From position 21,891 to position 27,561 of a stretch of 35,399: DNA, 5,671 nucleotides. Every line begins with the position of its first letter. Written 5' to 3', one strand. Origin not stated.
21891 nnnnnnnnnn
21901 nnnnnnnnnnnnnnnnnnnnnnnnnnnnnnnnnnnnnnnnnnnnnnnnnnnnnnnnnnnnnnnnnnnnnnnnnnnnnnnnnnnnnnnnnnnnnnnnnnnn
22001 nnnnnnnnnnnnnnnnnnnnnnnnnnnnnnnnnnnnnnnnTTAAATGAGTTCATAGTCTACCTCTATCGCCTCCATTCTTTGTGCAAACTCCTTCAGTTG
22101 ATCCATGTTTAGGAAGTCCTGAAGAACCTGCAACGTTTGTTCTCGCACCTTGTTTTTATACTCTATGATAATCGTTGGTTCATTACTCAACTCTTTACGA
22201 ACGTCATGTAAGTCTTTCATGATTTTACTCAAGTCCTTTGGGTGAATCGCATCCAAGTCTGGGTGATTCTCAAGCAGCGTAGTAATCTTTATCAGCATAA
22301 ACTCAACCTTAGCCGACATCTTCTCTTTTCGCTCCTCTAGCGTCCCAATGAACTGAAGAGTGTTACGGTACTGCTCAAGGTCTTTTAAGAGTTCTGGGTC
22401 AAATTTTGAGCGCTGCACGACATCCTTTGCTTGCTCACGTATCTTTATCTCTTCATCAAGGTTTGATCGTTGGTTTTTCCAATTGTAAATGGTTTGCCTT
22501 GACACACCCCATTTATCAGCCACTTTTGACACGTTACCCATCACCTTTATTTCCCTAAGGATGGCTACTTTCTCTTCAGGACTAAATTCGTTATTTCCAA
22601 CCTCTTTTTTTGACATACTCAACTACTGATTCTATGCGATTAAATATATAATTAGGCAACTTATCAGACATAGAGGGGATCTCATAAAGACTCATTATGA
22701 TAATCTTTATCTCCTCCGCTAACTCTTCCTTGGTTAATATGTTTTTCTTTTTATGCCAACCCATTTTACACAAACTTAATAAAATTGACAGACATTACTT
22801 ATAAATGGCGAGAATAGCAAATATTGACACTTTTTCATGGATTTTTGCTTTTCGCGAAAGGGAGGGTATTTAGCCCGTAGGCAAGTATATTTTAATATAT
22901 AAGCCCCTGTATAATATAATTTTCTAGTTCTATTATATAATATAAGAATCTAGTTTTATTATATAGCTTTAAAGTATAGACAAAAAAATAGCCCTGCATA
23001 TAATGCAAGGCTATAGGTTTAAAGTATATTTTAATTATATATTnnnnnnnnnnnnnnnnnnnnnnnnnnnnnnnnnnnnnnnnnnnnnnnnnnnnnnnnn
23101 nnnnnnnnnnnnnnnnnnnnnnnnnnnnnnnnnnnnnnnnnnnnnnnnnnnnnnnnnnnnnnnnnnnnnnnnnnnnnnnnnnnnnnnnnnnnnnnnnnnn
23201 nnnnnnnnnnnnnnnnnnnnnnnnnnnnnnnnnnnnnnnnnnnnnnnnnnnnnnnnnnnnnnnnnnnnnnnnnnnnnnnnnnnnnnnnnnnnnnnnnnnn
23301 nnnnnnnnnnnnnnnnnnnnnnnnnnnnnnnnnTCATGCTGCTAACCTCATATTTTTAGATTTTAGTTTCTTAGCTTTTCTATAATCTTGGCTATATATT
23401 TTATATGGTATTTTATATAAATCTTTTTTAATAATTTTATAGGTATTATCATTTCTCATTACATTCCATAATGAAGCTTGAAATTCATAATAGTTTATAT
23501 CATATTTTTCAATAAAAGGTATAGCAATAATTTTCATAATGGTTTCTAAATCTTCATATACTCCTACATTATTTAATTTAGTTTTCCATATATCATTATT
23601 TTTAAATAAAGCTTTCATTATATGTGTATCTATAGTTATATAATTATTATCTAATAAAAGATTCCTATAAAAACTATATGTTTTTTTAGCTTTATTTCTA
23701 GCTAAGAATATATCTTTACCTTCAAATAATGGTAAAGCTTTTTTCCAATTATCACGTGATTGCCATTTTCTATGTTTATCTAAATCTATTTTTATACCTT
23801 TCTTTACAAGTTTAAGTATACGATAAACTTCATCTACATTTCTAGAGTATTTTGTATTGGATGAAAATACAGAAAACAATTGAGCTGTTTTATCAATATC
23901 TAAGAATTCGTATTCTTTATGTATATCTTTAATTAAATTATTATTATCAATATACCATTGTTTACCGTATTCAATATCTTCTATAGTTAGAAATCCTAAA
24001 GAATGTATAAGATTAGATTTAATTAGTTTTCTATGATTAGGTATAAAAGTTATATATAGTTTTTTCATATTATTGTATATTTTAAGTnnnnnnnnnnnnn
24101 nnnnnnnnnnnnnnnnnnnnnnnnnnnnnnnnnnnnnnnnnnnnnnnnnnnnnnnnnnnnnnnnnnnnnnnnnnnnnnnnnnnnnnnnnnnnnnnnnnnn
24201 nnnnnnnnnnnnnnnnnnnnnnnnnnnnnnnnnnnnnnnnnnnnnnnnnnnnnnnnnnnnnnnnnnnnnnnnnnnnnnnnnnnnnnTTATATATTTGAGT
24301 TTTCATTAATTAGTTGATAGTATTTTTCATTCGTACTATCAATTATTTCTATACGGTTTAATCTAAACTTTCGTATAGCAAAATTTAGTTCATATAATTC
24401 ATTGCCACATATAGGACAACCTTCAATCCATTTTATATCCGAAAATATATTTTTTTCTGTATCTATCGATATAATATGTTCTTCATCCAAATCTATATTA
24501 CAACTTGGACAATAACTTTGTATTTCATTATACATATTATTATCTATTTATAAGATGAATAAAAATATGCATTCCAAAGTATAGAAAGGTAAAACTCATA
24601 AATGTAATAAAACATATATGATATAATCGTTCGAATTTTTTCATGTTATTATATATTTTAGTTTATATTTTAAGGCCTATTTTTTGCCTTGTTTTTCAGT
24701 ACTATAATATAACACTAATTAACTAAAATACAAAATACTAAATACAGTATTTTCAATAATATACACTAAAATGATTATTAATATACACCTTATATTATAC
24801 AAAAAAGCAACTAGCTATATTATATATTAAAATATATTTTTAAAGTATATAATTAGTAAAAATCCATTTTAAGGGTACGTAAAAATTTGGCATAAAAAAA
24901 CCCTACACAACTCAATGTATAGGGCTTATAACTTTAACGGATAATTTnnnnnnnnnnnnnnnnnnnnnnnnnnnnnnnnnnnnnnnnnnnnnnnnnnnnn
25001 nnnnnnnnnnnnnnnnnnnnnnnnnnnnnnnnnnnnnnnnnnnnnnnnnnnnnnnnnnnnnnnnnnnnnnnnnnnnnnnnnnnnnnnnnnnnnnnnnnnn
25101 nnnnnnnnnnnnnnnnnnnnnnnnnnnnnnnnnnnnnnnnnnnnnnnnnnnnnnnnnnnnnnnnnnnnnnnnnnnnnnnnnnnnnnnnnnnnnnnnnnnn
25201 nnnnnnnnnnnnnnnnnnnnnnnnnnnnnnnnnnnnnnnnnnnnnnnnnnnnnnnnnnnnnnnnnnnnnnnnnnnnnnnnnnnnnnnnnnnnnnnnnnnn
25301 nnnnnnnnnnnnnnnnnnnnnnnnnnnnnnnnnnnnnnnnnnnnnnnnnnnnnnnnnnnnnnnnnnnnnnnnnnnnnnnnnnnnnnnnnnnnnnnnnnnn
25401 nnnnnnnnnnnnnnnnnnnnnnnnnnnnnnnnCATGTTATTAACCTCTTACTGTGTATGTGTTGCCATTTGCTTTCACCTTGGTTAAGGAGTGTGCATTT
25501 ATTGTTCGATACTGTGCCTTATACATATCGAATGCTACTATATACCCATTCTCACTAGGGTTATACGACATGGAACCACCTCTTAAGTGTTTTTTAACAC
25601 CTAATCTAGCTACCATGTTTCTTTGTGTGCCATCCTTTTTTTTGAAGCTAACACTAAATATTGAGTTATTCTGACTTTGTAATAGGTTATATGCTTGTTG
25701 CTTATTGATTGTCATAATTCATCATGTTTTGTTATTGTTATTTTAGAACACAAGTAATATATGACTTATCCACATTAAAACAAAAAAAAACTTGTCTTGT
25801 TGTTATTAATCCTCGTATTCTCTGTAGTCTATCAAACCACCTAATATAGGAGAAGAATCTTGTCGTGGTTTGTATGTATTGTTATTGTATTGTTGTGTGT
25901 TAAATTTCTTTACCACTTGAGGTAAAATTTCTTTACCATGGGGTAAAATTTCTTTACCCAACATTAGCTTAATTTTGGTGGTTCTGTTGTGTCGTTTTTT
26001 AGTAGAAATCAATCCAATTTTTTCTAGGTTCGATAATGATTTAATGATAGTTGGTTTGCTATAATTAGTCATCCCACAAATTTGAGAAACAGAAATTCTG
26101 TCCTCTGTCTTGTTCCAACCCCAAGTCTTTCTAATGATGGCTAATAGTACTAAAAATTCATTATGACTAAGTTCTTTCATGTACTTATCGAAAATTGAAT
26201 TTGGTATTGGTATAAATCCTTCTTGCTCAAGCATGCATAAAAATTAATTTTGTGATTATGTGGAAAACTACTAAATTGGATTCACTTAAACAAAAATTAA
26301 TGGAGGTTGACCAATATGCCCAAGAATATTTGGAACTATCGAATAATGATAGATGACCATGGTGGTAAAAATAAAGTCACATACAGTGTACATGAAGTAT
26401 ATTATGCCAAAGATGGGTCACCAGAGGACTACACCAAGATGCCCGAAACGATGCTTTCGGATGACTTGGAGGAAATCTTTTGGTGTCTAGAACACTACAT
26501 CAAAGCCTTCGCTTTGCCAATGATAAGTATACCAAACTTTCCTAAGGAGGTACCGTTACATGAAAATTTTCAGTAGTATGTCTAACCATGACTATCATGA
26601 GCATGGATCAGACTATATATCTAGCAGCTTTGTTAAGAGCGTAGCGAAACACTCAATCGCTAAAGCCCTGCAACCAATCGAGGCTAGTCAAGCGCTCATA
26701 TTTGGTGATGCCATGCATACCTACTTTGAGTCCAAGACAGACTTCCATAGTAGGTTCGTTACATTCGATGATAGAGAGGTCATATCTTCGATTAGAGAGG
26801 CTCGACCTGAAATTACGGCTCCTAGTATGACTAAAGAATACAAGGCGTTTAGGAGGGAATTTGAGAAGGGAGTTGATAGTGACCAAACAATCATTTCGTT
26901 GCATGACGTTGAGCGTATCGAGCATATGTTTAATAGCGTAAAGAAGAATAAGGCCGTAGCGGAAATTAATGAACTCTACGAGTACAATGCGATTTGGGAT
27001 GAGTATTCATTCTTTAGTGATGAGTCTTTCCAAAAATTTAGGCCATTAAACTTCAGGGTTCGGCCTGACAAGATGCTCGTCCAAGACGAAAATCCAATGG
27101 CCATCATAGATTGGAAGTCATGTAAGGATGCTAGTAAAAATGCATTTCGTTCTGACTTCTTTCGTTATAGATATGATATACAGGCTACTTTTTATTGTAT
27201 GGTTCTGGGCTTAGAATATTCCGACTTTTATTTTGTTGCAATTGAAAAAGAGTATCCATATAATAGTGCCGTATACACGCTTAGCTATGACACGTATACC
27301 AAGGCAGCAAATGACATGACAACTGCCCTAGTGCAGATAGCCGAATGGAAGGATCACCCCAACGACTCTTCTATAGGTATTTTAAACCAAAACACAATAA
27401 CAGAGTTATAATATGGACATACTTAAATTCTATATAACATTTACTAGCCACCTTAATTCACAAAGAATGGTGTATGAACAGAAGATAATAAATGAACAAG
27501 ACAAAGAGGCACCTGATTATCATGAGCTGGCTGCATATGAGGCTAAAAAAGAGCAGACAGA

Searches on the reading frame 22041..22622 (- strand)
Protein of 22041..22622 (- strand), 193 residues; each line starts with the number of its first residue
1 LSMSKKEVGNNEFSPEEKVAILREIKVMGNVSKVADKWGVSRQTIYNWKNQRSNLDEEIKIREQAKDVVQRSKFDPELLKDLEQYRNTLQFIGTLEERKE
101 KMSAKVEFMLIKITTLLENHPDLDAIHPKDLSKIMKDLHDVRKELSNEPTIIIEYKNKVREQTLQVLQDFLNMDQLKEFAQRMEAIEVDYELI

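Call 3: search_protein_families(library=pfam, proteins=[window:22041-22622:-], max_evalue=0.01)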
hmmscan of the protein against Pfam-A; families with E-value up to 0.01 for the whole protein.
window:22041-22622:- (193 aa): 6 families
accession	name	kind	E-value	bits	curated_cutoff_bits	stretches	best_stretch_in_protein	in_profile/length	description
PF01527.26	HTH_Tnp_1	-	9e-07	29.5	24.1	1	12-53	6-48/75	Transposase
PF13384.12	HTH_23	-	1.7e-05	24.9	24.6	1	17-51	6-40/50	Homeodomain-like domain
PF15943.11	YdaS_toxin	-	0.00055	20.1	30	1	23-56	3-36/65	Bacterial toxin YdaS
PF13309.12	HTH_22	-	0.0015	19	29.6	1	27-47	40-60/63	HTH domain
PF02796.21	HTH_7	-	0.0034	17.9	23.8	1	31-47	24-40/45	Helix-turn-helix domain of resolvase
PF13551.12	HTH_29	-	0.0043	17.6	28.1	1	28-50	12-34/64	Winged helix-turn helix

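Call 4: search_protein_families(library=phrogs, proteins=[window:22041-22622:-], max_evalue=0.001)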
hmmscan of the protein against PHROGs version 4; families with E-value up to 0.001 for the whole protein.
window:22041-22622:- (193 aa): 6 families
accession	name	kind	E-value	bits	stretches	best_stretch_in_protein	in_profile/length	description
phrog_309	-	head and packaging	0.00013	23.1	1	34-61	162-189/319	terminase small subunit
phrog_2538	-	head and packaging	0.00013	23.1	1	29-57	19-50/129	terminase small subunit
phrog_409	-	transcription regulation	0.00034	22.1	1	25-66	21-62/127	transcriptional regulator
phrog_18104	-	transcription regulation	0.00051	20.9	0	30-56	15-41/57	transcriptional regulator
phrog_151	-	integration and excision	0.00056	19.6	1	8-82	123-199/582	transposase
phrog_638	-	transcription regulation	0.00084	20.2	0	28-58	17-47/145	transcriptional regulator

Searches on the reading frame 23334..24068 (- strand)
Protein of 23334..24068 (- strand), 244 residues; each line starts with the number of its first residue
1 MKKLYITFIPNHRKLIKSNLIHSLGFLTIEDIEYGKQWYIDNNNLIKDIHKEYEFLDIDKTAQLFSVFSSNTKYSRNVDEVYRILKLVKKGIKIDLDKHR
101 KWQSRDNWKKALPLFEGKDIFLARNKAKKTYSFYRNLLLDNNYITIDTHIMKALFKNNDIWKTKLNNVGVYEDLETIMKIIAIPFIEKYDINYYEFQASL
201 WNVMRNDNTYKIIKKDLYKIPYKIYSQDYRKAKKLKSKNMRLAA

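Call 86: search_protein_families(library=pfam, proteins=[window:23334-24068:-], max_evalue=0.01)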
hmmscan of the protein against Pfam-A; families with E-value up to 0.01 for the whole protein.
window:23334-24068:- (244 aa): 1 family
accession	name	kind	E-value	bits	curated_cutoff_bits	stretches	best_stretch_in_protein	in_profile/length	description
PF23802.1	DUF7178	-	1.1e-17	65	27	1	24-206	23-191/193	Family of unknown function (DUF7178)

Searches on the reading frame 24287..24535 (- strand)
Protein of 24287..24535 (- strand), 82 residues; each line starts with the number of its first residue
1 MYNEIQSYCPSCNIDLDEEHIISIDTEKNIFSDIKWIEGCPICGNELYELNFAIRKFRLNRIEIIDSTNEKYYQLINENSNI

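Call 86: search_protein_families(library=pfam, proteins=[window:24287-24535:-], max_evalue=0.01)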
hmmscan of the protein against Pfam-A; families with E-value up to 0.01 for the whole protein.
window:24287-24535:- (82 aa): 1 family
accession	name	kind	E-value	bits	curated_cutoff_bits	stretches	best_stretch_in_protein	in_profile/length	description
PF24460.1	DUF7575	-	0.0051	16.6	28.5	0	9-19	6-16/28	Domain of unknown function (DUF7575)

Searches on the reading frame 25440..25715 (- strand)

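Call 86: search_protein_families(library=pfam, proteins=[window:25440-25715:-], max_evalue=0.01)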
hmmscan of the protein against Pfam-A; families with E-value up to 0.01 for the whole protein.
window:25440-25715:- (91 aa): 1 family
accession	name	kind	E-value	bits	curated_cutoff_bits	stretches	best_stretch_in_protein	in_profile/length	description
PF10902.13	WYL_2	-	4.4e-08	33.7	26.7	1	10-77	3-73/74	WYL_2, Sm-like SH3 beta-barrel fold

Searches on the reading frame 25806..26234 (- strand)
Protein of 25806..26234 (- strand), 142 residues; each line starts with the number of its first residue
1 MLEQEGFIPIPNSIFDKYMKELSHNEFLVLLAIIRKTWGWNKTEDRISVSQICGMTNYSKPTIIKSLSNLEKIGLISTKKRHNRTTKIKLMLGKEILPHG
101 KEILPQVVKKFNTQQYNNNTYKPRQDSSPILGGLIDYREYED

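Call 86: search_protein_families(library=pfam, proteins=[window:25806-26234:-], max_evalue=0.01)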
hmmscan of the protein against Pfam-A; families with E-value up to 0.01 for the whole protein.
window:25806-26234:- (142 aa): 7 families
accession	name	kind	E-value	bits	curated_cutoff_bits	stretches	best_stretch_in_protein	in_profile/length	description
PF04492.19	Phage_rep_O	-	2.4e-16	60.4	28.7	1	5-82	7-85/95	Bacteriophage replication protein O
PF13730.12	HTH_36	-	4.7e-06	26.7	25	1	21-76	2-55/55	Helix-turn-helix domain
PF01022.26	HTH_5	-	6.3e-05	23.2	22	1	48-77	17-46/47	Bacterial regulatory protein, arsR family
PF13412.12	HTH_24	-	0.0003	20.7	21.9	1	44-76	15-47/48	Winged helix-turn-helix DNA-binding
PF22381.2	Staph_reg_Sar_Rot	-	0.0014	19.1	27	1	21-81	11-62/85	Transcriptional regulator SarA/Rot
PF13463.12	HTH_27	-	0.0016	19.1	22.2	1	25-84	4-58/68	Winged helix DNA-binding domain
PF13545.12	HTH_Crp_2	-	0.0023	18.3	27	1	41-81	17-57/70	Crp-like helix-turn-helix domain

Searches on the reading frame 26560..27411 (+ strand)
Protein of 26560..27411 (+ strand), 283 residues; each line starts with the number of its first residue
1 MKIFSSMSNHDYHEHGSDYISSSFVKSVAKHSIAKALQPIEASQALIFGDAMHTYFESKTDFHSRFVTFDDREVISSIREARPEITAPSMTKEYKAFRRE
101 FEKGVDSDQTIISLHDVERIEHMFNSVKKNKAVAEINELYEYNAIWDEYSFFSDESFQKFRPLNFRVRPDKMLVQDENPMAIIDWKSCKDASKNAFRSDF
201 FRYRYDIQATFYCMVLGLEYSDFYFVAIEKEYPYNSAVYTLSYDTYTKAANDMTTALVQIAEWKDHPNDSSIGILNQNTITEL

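Call 102: search_protein_families(library=phrogs, proteins=[window:26560-27411:+], max_evalue=0.001)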
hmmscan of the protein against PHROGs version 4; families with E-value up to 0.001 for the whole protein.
window:26560-27411:+ (283 aa): 3 families
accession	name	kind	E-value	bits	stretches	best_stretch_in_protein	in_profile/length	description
phrog_412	-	DNA, RNA and nucleotide metabolism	4.7e-34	119.4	1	3-266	140-387/440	exonuclease VIII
phrog_1227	-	DNA, RNA and nucleotide metabolism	2.1e-08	34.8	1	163-261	128-233/268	exonuclease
phrog_607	-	DNA, RNA and nucleotide metabolism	1.6e-06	27.7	1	107-274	703-861/883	exonuclease VII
